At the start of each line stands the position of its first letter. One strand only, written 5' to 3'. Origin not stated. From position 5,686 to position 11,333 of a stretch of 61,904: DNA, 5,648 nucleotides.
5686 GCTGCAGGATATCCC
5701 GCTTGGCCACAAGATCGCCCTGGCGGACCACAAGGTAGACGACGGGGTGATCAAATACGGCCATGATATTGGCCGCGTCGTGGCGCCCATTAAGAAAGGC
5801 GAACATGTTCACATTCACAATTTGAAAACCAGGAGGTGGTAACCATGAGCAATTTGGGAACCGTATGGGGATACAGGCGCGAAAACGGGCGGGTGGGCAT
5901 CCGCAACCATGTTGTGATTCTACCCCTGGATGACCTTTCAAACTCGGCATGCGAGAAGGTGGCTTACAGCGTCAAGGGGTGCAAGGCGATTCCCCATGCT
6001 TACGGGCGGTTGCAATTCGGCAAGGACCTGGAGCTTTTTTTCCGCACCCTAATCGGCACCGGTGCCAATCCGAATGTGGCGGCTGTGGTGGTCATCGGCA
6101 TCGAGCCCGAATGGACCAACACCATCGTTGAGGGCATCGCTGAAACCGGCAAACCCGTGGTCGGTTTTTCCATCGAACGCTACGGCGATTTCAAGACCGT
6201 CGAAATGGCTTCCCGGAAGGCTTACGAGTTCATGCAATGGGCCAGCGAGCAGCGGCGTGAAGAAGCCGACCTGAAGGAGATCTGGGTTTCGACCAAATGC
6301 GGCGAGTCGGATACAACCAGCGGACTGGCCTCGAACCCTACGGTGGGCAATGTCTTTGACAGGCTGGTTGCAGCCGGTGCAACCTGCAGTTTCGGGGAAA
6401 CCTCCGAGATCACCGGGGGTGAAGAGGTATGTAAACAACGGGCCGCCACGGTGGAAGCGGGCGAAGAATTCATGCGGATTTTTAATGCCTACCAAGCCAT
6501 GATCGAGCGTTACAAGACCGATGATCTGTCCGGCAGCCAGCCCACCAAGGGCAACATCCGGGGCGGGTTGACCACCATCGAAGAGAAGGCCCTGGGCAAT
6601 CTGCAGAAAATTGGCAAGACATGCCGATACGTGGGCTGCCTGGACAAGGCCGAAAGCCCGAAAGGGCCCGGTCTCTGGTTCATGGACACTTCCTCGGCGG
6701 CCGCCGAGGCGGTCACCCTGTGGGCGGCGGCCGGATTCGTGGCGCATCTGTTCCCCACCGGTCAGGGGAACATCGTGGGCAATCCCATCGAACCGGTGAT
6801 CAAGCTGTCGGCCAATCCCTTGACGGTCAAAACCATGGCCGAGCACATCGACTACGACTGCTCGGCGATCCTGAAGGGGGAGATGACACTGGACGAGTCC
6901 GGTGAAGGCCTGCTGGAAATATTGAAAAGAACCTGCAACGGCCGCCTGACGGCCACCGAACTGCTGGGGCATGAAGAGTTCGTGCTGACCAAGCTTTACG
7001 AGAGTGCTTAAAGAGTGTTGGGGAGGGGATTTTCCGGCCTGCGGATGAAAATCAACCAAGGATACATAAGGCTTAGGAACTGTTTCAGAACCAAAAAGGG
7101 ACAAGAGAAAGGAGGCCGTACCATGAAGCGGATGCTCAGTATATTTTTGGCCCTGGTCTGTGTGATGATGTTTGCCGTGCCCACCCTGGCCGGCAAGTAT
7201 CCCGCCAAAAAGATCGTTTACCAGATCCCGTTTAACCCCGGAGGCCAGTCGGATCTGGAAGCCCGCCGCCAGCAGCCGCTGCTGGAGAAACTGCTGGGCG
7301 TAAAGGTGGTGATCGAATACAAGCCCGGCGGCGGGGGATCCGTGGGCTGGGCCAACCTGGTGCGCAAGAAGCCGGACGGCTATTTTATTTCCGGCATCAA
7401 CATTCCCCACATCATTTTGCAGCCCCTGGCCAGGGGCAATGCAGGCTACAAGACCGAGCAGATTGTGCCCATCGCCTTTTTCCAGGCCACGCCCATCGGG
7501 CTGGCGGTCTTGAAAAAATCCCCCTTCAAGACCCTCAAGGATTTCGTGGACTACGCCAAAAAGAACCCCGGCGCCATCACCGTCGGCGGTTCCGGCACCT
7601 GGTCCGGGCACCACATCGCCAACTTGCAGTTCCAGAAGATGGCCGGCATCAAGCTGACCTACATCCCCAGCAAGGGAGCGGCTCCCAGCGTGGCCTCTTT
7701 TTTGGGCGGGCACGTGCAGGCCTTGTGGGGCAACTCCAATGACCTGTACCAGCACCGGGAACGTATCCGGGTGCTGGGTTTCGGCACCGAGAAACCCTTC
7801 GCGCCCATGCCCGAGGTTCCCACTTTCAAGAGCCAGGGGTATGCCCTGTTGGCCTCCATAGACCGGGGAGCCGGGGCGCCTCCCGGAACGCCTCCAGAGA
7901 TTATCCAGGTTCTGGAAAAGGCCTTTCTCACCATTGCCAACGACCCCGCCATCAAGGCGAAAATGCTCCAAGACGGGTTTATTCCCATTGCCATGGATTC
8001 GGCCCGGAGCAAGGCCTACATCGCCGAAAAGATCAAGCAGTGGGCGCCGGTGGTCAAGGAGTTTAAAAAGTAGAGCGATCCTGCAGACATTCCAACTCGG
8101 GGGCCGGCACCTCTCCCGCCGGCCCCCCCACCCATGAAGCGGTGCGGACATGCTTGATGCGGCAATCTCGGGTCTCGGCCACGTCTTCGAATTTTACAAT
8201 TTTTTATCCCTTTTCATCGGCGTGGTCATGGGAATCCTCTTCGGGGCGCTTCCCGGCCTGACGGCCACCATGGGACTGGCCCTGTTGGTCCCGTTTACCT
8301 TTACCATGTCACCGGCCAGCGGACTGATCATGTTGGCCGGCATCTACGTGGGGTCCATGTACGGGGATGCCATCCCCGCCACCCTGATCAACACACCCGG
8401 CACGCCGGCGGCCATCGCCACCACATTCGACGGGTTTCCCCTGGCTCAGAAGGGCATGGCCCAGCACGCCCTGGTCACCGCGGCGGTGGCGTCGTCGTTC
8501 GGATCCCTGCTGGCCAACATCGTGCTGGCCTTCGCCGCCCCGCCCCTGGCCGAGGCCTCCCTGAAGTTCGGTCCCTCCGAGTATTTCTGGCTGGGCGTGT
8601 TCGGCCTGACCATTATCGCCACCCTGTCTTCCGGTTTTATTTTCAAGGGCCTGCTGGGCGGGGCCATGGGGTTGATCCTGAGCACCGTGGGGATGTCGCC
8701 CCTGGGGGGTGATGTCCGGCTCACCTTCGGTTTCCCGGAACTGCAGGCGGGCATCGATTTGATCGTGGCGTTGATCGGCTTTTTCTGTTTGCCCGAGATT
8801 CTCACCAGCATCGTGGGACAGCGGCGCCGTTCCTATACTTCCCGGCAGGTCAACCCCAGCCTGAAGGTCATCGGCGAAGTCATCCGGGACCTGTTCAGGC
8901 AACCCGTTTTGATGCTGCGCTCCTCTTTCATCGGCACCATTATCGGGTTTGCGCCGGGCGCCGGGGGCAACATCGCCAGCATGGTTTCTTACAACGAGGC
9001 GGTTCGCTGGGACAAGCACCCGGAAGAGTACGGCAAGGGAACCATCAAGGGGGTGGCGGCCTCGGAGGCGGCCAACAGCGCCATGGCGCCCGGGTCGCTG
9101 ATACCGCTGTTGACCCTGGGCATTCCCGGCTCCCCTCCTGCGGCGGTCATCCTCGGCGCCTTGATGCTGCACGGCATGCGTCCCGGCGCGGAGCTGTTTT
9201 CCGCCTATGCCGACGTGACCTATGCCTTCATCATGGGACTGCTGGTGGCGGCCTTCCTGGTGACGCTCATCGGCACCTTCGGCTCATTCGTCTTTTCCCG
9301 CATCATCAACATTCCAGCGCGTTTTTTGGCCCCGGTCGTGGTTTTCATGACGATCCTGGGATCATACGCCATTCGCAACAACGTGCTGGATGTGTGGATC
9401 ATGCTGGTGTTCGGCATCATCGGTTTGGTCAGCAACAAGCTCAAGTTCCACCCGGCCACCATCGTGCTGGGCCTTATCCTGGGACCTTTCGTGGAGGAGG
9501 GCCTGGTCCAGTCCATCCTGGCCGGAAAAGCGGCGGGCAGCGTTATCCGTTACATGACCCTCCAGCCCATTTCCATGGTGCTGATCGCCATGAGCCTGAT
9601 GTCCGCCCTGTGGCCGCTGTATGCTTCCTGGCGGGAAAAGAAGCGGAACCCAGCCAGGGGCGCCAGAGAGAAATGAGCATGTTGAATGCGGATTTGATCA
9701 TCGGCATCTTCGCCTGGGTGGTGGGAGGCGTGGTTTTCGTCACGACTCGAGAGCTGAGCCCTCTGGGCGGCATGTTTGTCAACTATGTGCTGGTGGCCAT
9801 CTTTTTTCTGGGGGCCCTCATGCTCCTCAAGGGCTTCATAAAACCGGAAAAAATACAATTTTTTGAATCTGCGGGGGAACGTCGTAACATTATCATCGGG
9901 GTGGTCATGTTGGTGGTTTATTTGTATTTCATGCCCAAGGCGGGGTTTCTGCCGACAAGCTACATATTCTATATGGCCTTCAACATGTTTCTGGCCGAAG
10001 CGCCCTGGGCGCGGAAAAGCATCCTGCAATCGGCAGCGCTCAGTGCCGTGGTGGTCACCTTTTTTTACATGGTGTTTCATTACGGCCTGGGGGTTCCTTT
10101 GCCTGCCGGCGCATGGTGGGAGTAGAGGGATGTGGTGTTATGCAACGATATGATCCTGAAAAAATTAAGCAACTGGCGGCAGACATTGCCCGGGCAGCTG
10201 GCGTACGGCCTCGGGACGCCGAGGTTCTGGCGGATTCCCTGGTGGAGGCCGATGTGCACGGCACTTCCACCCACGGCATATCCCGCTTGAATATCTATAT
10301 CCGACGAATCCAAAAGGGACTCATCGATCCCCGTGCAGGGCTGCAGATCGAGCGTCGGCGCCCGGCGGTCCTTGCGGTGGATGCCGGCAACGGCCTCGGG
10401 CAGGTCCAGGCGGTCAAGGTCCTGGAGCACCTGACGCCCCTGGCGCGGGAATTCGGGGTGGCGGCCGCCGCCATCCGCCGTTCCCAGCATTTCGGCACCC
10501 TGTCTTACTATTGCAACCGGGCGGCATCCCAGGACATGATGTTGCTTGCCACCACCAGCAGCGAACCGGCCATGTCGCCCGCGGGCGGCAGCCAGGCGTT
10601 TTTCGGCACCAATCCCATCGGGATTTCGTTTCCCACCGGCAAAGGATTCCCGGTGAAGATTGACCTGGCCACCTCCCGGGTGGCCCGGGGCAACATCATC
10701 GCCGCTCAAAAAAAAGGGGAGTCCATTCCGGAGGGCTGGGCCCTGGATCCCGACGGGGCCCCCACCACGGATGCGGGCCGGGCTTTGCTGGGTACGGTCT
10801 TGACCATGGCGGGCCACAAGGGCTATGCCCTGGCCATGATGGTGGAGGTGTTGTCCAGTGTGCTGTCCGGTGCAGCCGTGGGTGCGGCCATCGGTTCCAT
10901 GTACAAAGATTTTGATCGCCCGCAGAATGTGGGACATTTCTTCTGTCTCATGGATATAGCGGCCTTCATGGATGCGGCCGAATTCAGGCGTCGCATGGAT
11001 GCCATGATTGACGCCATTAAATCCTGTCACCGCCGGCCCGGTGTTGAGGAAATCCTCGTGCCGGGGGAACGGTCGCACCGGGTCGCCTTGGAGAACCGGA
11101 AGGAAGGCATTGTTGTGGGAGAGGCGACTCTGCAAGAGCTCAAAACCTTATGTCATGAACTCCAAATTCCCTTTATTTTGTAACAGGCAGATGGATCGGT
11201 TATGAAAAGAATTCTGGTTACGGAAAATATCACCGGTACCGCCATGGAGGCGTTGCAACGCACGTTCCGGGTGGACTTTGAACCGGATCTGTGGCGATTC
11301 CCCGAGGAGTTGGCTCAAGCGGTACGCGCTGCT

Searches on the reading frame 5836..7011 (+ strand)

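Call 63: search_protein_families(library=pfam, max_evalue=0.00001, proteins=[window:5836-7011:+])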
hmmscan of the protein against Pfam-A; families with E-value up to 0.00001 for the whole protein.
window:5836-7011:+ (391 aa): 2 families
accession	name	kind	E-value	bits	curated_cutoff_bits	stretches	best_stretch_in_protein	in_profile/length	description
PF20629.2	GD_AH_C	-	7.2e-82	274.8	26.8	1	147-388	2-240/242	D-galactarate/Altronate dehydratase, C-terminal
PF04295.18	GD_AH_second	-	1.8e-32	112.7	27.3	1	12-136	1-135/136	D-galactarate dehydratase/Altronate hydrolase, second domain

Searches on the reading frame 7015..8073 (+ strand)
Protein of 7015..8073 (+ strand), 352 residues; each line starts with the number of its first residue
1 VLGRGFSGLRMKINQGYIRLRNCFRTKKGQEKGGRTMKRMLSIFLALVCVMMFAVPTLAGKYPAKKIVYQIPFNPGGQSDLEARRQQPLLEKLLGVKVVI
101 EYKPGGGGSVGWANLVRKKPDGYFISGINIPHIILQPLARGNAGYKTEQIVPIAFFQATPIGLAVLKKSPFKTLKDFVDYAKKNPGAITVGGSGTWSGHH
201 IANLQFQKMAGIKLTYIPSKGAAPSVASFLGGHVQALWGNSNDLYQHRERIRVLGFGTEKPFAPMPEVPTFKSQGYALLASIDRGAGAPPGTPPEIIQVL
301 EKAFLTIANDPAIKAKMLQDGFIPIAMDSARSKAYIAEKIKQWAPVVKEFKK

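Call 63: search_protein_families(library=pfam, max_evalue=0.00001, proteins=[window:7015-8073:+])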
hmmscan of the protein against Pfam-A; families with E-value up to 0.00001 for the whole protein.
window:7015-8073:+ (352 aa): 1 family
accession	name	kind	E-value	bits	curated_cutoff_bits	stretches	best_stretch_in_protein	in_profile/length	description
PF03401.19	TctC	-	7.8e-43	147.4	27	1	84-349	3-271/274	Tripartite tricarboxylate transporter family receptor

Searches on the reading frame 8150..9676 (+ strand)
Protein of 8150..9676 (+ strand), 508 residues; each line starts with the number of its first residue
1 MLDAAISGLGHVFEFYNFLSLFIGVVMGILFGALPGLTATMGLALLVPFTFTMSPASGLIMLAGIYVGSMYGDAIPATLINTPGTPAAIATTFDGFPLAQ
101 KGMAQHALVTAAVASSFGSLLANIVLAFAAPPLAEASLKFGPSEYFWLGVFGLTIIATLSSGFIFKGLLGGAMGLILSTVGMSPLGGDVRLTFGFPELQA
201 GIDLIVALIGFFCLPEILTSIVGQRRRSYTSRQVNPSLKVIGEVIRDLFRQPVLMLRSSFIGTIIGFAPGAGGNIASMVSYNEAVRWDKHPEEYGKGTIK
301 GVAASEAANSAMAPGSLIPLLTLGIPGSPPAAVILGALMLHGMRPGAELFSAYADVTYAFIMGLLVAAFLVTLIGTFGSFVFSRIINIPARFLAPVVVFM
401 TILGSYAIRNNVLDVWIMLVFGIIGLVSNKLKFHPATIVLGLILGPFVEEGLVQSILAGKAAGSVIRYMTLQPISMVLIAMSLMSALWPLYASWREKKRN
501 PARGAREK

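Call 40: search_protein_families(library=pfam, max_evalue=0.00001, proteins=[window:8150-9676:+])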
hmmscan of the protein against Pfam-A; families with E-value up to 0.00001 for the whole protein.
window:8150-9676:+ (508 aa): 1 family
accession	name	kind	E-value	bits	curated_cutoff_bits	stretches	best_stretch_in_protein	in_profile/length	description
PF01970.21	TctA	-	4.5e-143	477.3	28.9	1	19-440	2-423/423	Tripartite tricarboxylate transporter TctA family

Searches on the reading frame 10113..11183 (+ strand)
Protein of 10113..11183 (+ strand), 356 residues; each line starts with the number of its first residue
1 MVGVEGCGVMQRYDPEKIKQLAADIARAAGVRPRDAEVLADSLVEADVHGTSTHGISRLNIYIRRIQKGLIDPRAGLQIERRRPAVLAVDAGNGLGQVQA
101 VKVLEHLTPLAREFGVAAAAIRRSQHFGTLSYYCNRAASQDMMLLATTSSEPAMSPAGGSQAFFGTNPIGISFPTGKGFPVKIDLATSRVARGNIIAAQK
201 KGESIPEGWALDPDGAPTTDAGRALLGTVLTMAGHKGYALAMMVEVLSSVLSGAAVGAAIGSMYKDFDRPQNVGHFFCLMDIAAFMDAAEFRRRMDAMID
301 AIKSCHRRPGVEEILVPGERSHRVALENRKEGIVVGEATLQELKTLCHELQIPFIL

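Call 40: search_protein_families(library=pfam, max_evalue=0.00001, proteins=[window:10113-11183:+])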
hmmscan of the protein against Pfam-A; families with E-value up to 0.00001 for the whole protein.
window:10113-11183:+ (356 aa): 1 family
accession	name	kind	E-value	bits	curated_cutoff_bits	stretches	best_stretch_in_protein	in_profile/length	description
PF02615.19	Ldh_2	-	1.7e-117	392.7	38.8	1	15-344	3-333/333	Malate/L-lactate dehydrogenase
